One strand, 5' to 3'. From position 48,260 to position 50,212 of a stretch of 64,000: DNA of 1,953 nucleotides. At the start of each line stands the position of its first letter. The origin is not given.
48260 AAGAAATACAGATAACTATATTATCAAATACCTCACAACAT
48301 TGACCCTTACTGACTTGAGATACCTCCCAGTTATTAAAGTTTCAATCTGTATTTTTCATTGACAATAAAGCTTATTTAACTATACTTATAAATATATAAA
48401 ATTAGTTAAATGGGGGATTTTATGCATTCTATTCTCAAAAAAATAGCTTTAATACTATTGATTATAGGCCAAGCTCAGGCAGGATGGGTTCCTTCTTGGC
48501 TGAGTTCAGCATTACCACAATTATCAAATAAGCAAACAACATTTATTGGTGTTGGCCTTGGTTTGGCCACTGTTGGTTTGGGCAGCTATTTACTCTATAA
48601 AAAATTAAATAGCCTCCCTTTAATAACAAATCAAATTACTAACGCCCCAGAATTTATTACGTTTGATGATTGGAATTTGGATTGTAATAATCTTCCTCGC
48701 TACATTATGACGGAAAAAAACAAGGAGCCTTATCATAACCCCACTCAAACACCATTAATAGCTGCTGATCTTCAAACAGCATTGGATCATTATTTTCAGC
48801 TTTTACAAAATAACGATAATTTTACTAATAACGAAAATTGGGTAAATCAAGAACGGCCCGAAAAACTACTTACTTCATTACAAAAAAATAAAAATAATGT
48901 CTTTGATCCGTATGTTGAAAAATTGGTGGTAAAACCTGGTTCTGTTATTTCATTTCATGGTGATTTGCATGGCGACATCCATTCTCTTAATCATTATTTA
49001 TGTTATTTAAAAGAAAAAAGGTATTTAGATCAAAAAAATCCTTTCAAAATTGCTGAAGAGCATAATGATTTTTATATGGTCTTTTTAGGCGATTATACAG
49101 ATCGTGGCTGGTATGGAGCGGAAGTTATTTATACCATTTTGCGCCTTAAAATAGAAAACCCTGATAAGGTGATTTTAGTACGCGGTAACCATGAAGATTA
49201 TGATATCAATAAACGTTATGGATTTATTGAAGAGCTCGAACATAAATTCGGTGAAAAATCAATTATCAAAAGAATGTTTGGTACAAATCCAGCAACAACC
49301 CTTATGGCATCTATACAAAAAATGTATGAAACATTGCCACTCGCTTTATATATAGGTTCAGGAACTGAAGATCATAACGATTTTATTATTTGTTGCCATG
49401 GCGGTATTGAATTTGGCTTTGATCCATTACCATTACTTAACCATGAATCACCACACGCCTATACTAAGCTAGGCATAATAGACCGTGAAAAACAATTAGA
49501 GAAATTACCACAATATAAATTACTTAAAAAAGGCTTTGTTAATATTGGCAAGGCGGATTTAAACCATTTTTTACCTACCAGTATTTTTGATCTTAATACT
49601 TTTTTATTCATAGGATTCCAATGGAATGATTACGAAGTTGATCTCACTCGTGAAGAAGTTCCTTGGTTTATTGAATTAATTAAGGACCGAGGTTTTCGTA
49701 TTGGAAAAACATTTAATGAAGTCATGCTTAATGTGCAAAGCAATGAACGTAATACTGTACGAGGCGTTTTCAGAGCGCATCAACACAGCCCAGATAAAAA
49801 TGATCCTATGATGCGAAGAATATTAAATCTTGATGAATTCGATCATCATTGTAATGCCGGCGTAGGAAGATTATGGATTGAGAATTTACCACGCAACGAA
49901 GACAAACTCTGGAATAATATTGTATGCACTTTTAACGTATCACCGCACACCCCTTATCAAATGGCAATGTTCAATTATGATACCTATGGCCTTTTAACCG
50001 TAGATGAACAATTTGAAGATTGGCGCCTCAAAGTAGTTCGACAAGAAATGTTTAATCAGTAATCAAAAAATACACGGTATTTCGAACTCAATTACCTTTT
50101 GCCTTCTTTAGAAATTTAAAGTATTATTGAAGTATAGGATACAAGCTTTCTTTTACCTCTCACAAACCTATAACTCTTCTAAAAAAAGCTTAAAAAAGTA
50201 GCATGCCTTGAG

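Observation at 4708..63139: Shared 17-residue motif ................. directly after the signal peptide of five secreted proteins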

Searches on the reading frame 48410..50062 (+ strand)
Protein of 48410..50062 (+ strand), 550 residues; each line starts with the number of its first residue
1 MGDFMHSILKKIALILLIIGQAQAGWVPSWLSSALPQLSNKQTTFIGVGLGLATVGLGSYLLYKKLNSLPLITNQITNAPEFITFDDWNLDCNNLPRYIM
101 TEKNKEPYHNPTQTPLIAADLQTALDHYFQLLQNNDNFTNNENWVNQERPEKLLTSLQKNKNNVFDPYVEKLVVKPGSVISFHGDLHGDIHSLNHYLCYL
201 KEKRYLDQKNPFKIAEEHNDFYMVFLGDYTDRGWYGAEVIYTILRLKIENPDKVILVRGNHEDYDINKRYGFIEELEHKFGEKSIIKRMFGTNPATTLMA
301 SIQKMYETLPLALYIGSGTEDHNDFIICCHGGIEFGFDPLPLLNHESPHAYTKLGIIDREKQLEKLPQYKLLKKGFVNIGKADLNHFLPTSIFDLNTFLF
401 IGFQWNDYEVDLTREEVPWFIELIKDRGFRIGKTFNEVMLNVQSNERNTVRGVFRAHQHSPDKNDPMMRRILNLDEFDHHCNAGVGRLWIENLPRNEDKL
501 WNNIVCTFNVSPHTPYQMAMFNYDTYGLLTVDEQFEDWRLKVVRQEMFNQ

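Call 41: search_protein_families(library=pfam, proteins=[window:48410-50062:+], max_evalue=0.01)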
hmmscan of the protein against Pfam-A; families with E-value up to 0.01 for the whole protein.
window:48410-50062:+ (550 aa): 1 family
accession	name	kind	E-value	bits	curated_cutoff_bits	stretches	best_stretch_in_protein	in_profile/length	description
PF00149.33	Metallophos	-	7.6e-13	49.8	21.5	1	184-460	7-190/191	Calcineurin-like phosphoesterase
